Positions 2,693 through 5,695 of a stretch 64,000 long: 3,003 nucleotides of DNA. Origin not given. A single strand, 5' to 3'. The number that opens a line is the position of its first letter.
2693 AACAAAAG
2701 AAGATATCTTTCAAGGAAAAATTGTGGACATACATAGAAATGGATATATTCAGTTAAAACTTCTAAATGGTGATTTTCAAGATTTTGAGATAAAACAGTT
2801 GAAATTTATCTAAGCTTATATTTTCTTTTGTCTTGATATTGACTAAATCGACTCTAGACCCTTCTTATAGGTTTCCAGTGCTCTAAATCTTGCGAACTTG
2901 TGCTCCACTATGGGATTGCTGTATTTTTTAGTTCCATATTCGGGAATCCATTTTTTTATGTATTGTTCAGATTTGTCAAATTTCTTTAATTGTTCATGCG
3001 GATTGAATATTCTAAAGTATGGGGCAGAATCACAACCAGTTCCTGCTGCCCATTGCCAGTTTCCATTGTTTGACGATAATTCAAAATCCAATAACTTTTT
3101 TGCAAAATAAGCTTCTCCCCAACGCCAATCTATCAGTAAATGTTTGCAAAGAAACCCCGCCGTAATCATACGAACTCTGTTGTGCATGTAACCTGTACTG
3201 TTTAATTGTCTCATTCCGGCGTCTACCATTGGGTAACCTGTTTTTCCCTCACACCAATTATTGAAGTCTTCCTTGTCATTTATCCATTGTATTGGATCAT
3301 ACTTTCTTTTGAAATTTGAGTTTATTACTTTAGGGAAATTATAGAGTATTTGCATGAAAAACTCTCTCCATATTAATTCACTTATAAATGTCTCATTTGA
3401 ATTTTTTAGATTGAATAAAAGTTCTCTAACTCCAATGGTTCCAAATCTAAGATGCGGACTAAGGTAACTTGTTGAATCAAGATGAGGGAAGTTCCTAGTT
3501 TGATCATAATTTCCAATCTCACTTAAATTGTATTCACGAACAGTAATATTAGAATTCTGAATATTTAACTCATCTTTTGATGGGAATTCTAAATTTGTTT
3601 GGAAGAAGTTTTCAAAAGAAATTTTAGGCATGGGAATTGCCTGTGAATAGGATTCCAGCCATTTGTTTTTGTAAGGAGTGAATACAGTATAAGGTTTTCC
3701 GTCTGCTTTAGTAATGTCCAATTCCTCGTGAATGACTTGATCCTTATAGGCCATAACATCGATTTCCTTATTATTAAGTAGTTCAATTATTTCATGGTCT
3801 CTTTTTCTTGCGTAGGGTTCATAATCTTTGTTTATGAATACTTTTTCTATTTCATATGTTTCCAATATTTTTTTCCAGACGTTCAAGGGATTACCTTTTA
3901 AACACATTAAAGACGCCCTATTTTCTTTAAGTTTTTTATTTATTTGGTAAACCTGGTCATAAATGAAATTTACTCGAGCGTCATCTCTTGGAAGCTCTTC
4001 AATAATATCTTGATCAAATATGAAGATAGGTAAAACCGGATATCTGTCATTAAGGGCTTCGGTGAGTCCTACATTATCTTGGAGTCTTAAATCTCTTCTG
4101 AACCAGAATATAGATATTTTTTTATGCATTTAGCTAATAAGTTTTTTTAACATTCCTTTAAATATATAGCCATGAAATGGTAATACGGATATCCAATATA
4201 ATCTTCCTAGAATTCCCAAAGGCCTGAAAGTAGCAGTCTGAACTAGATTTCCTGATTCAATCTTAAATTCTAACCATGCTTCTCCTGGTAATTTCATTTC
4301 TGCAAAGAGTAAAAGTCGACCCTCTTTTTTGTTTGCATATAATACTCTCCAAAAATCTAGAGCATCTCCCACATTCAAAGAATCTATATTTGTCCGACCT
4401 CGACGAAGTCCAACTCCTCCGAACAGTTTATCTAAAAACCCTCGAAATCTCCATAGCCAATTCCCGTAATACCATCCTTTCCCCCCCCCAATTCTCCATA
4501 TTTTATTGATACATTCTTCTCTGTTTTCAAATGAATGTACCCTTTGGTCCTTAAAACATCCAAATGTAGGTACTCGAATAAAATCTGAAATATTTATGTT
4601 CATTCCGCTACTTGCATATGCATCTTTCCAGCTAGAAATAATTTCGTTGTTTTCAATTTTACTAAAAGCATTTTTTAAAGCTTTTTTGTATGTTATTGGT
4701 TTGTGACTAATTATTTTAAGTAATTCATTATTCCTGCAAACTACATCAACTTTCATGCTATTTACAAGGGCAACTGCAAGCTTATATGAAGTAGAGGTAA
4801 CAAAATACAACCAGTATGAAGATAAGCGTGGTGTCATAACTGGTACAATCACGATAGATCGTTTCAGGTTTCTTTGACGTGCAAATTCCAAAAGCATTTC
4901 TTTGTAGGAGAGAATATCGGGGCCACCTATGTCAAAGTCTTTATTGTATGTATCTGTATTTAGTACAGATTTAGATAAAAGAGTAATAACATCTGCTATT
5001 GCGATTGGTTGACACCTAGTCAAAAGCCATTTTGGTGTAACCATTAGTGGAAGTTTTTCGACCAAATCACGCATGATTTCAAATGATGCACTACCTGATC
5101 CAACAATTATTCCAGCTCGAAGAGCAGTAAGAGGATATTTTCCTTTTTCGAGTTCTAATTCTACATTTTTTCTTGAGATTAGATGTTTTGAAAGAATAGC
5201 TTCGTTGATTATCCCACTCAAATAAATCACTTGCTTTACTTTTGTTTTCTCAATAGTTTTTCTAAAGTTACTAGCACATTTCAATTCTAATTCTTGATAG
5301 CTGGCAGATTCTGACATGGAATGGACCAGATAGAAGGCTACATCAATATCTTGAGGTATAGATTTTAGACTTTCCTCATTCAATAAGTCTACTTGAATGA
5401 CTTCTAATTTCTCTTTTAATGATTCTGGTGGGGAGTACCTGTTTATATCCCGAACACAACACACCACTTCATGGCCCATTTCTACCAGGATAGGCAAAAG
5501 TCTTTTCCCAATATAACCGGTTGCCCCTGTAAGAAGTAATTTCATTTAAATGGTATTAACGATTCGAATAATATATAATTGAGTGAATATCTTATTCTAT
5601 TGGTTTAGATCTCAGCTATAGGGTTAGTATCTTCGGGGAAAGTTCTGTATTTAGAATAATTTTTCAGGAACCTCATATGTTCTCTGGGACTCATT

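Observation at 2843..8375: Six-gene same-strand light cluster: azurin-like lipoprotein, proteorhodopsin, Blh, orphan, SDR-DUF2867, photolyase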

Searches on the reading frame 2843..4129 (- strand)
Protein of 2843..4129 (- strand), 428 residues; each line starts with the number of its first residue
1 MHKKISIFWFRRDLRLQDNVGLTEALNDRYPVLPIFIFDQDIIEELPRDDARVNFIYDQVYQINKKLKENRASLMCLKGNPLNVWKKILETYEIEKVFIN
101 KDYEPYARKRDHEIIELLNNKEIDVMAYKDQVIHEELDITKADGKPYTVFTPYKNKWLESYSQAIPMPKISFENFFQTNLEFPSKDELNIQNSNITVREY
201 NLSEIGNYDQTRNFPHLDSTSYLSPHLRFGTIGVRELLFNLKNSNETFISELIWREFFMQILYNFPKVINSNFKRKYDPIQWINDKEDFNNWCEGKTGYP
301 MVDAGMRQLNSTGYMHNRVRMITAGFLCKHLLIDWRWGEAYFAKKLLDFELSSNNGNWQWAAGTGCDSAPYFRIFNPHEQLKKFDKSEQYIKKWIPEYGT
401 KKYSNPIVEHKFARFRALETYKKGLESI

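Call 3: search_protein_families(library=pfam, proteins=[window:2843-4129:-], max_evalue=0.01)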
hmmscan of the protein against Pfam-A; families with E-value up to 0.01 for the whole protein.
window:2843-4129:- (428 aa): 2 families
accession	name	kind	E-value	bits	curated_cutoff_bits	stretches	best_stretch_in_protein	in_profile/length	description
PF03441.19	FAD_binding_7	-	8.1e-73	244.6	27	1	248-398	1-153/203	FAD binding domain of DNA photolyase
PF00875.24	DNA_photolyase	-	3.5e-39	134.8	26.6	1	6-168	1-163/164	DNA photolyase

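Call 4: search_protein_families(library=ncbifam, proteins=[window:2843-4129:-], max_evalue=0.01)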
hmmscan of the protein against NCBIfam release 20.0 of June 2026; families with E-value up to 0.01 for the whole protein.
window:2843-4129:- (428 aa): 5 families
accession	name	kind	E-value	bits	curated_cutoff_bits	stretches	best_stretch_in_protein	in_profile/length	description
TIGR03556.1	photolyase_8HDF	exception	5.2e-105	352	884.6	2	198-398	216-427/471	deoxyribodipyrimidine photo-lyase, 8-HDF type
NF007955.0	PRK10674.1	equivalog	1.9e-96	323.8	506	1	6-421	4-465/472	deoxyribodipyrimidine photo-lyase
TIGR02765.1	crypto_DASH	subfamily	2.6e-65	221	317.05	1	4-397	1-430/431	DASH family cryptochrome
TIGR02766.1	crypt_chrom_pln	subfamily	3.5e-60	204.2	603.85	1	6-398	2-431/480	cryptochrome photoreceptor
TIGR00591.1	phr2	superfamily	1.2e-08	34.7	550.05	1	204-322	239-372/453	deoxyribodipyrimidine photo-lyase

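Call 102: search_solved_structures(query=window:2843-4129:-, max_evalue=1e-40, show_alignments=0)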
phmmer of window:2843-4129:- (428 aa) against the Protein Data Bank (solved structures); distinct sequences matched with E-value up to 1e-40: 19.
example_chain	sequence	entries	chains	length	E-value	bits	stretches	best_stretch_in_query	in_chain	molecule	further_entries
1tez_A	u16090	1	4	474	4.1e-81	276.1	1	199-398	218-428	Deoxyribodipyrimidine photo-lyase type I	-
1owl_A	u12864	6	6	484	4.2e-81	276.1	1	199-398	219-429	Deoxyribodipyrimidine photolyase | PHOTOLYASE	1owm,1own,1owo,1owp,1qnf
2e0i_A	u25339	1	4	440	2.9e-75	256.9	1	7-398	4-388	432aa long hypothetical deoxyribodipyrimidine photolyase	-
1dnp_A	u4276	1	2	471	1.5e-74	254.5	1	7-398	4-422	DNA PHOTOLYASE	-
4u63_A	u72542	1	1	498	3.8e-73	249.9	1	205-399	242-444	DNA photolyase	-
1iqr_A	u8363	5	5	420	3e-53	184.3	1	7-419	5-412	photolyase | DEOXYRIBODIPYRIMIDINE PHOTO-LYASE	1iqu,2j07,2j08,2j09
6x24_A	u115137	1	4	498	4.3e-51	177.2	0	207-399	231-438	Cryptochrome-2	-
6k8i_A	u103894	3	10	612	1.3e-49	172.3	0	212-399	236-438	Cryptochrome-2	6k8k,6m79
7x0x_D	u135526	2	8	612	4.2e-49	170.7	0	212-399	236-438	Cryptochrome-2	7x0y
1u3c_A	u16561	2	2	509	6.5e-49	170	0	207-399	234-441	Cryptochrome 1 apoprotein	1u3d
6lz3_A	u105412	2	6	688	2.7e-46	161.4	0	201-399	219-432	Cryptochrome2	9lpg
6lz7_A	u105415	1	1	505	3.6e-45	157.7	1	6-399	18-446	Cryptochrome-1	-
3cvx_A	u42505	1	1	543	5.2e-43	150.6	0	218-399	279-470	RE11660p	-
3cvw_A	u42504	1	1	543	1.2e-42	149.4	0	218-399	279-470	RE11660p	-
7ayv_A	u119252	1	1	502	3.8e-42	147.7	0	218-399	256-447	RE11660p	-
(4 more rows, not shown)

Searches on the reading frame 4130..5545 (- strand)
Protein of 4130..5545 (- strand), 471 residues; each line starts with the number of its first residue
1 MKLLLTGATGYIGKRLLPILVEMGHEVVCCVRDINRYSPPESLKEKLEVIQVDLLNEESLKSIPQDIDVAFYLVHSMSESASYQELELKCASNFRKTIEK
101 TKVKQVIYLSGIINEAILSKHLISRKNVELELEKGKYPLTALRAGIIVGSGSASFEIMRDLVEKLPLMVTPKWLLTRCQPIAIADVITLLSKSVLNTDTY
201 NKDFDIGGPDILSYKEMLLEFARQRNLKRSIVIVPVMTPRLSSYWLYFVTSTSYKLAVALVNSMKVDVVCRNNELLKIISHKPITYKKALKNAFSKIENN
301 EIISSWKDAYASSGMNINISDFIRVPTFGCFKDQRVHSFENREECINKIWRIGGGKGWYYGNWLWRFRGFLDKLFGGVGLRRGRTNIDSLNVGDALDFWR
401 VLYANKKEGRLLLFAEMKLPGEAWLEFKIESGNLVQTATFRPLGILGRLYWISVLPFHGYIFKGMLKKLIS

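Call 3: search_protein_families(library=pfam, proteins=[window:4130-5545:-], max_evalue=0.01)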
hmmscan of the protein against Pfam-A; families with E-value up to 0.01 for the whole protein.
window:4130-5545:- (471 aa): 9 families
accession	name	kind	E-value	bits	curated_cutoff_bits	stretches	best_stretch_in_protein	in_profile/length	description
PF11066.14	DUF2867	-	1.1e-29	104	27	1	333-465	9-142/142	Protein of unknown function (DUF2867)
PF13460.12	NAD_binding_10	-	7.5e-11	42.7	27.2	1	7-112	1-99/184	NAD(P)H-binding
PF05368.20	NmrA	-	3.8e-09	37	27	1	2-116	4-112/298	NmrA-like family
PF01370.27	Epimerase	-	7.5e-09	35.8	20.9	1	4-110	2-114/240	NAD dependent epimerase/dehydratase family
PF01073.25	3Beta_HSD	-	2.8e-07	30.3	22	1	5-112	2-117/280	3-beta hydroxysteroid dehydrogenase/isomerase family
PF16363.11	GDP_Man_Dehyd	-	9.8e-05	22.4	27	1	4-68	1-75/332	GDP-mannose 4,6 dehydratase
PF07993.18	NAD_binding_4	-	0.0003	20.5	20.1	1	5-53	1-52/258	Male sterility protein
PF00106.31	adh_short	-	0.0055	16.6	26.6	1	4-96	4-95/195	short chain dehydrogenase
PF04321.23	RmlD_sub_bind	-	0.0055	16.3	27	1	1-62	1-45/287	RmlD substrate binding domain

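Call 4: search_protein_families(library=ncbifam, proteins=[window:4130-5545:-], max_evalue=0.01)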
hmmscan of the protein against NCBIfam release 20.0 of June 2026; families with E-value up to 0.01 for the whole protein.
window:4130-5545:- (471 aa): 19 families
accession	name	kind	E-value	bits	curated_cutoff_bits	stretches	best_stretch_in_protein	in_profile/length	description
NF058621.1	DiazavRedAvaA7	equivalog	1.3e-06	28.2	400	1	1-78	1-73/304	3-diazoavenalumate denitrifying reductase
TIGR04180.1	EDH_00030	hypoth_equivalog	4.2e-06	26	475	1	4-108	2-118/297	NAD-dependent 4,6-dehydratase LegB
TIGR03466.1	HpnA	hypoth_equivalog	4.5e-06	25.8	367.65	1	1-111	1-113/327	hopanoid-associated sugar epimerase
TIGR01746.1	Thioester-redct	subfamily_domain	8.8e-06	25.2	213.35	1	3-49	2-50/371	thioester reductase domain-containing protein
NF004520.0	PRK05865.1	equivalog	1.9e-05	22.7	1509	1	1-221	1-198/854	sugar epimerase family protein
NF042423.1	oxyalk_red_Shew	equivalog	3.1e-05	23.2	580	1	2-110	10-117/331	2-alkyl-3-oxoalkanoate reductase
NF050030.1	thlkprotThyD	equivalog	4.2e-05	22.9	400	1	1-56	1-58/305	thylakoid membrane protein ThyD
NF043036.1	ErythonDh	equivalog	6.9e-05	22.2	325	1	1-97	1-104/321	D-erythronate dehydrogenase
NF047350.1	aureusi_NRPS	equivalog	8.9e-05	19.5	2500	1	3-79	2030-2102/2373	aureusimine non-ribosomal peptide synthetase AusA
NF006565.0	PRK09072.1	equivalog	0.0001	21.9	238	1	2-68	7-75/265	SDR family oxidoreductase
NF042422.1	oxyalk_red_OleD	equivalog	0.00035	20.1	580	1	1-110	1-109/329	2-alkyl-3-oxoalkanoate reductase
TIGR01179.1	galE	equivalog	0.00045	19.1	262.3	1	2-110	1-120/332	UDP-glucose 4-epimerase GalE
TIGR01777.1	yfcH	hypoth_equivalog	0.00047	19.8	207.35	1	4-38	2-36/292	TIGR01777 family oxidoreductase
NF006120.0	PRK08264.1-6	subfamily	0.0015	18.1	274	1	3-65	10-74/246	SDR family oxidoreductase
NF009035.0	PRK12367.1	equivalog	0.0019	17.4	266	1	5-88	19-106/249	short chain dehydrogenase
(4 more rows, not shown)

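Call 69: search_solved_structures(query=window:4130-5545:-, max_evalue=0.001, show_alignments=0)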
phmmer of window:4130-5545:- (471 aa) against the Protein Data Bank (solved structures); distinct sequences matched with E-value up to 0.001: 9.
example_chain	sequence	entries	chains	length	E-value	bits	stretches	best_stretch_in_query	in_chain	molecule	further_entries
9g83_P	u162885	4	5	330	2.3e-05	26.5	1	5-249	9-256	NAD-dependent epimerase/dehydratase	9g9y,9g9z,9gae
8iuf_E4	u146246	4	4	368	0.00016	23.8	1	131-236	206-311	NDUEG4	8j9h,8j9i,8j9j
6x89_A9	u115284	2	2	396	0.00017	23.7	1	5-218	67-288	NADH dehydrogenase [ubiquinone] 1 alpha subcomplex subunit 9, mitochondrial isoform X1 | NDUA9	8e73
7arc_P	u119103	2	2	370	0.00026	23.1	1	6-217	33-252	39 kDa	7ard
7ar7_P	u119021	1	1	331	0.00032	22.8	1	5-217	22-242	NADH dehydrogenase [ubiquinone] 1 alpha subcomplex subunit 9, mitochondrial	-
9xzp_A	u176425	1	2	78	0.00045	22.3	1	1-70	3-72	De novo protein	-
9f5x_P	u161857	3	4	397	0.00051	22.1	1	5-218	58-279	Putative NADH:ubiquinone oxidoreductase 39 kDa subunit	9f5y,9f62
7a23_T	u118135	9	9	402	0.00055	22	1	5-217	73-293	39kDa | NADH dehydrogenase [ubiquinone] 1 alpha subcomplex subunit 9, mitochondrial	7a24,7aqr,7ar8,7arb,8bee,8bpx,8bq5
7b0n_P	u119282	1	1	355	0.00089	21.3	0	6-220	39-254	Epimerase domain-containing protein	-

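Call 108: predict_structure(protein=window:4130-5545:-)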
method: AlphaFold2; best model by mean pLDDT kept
length: 471 residues; sequences in the alignment: 1
mean_pLDDT: 41.2   pTM: 0.33
mean pLDDT of the five models: 41.2, 38.5, 37.2, 35.0, 30.3
residues with pLDDT >= 90: 1; 70-90: 58; 50-70: 44; < 50: 368
segments of 3 or more residues with pLDDT < 50: 76-81, 110-471
pLDDT, mean of each block of 10 residues (from residue 1): 72 59 77 78 83 85 79 54 61 70 56 32 32 32 27 34 35 32 29 28 28 41 38 33 37 36 32 27 32 38 35 31 26 26 33 30 33 32 26 32 32 33 36 35 31 32 35 29
secondary structure, 60 per line:
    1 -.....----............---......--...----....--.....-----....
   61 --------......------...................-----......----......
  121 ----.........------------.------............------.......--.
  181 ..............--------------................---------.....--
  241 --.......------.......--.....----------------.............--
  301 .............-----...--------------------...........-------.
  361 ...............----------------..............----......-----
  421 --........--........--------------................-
elements in order: E2-6 H11-22 E26-31 H41-44 E47-51 H57-60 E69-74 H81-99 E105-110 H115-120 H125-133 H153-164 H171-177 H180-194 H209-224 E234-238 E243-249 E256-262 E265-269 H286-298 H301-313 H342-352 H360-375 H392-398 E399-405 E410-415 E423-430 E433-440 H455-470
